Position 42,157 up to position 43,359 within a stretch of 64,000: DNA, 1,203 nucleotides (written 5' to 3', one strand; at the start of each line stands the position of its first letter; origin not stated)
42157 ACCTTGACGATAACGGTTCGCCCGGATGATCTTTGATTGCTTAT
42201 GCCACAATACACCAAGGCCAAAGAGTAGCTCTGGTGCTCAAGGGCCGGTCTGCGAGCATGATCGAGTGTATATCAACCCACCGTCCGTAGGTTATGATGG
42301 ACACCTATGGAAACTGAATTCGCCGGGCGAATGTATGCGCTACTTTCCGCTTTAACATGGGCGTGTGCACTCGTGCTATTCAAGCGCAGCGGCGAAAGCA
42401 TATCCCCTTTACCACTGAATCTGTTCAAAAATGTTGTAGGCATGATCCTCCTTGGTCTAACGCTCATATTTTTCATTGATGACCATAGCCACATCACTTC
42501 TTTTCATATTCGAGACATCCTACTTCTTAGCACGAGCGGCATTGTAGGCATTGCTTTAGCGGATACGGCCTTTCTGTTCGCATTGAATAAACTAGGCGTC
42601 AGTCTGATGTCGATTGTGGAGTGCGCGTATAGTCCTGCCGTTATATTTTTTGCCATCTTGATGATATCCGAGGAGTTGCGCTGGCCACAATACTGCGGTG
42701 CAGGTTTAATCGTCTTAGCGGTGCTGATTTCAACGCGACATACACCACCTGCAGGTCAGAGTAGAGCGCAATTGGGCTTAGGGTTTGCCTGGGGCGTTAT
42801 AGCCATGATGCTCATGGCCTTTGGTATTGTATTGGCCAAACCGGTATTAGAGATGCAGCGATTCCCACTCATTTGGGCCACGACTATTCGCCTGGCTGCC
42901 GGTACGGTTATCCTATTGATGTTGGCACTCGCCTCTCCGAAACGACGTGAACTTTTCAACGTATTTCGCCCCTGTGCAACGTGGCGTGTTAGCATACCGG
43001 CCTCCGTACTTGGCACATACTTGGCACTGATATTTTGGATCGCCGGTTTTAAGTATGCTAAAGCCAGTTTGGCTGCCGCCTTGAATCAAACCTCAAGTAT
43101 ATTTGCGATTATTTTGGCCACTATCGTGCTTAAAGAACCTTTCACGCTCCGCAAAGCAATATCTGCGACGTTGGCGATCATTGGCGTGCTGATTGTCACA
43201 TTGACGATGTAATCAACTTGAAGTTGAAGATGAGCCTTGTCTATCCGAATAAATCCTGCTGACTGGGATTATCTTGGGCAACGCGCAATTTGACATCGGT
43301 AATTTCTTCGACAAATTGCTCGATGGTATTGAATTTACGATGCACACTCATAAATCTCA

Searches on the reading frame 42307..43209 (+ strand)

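Call 43: search_protein_families(library=pfam, proteins=[window:42307-43209:+], max_evalue=0.001)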
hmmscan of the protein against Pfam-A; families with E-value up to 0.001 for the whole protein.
window:42307-43209:+ (301 aa): 3 families
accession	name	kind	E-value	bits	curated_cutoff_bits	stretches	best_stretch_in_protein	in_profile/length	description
PF00892.27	EamA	-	4.5e-35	121.3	28.2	2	158-298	2-134/135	EamA-like transporter family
PF03151.22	TPT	-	0.00032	20.6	30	1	172-300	16-138/291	Triose-phosphate Transporter family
PF08627.16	CRT-like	-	0.00057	19.4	26.9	0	38-147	34-143/335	CRT-like, chloroquine-resistance transporter-like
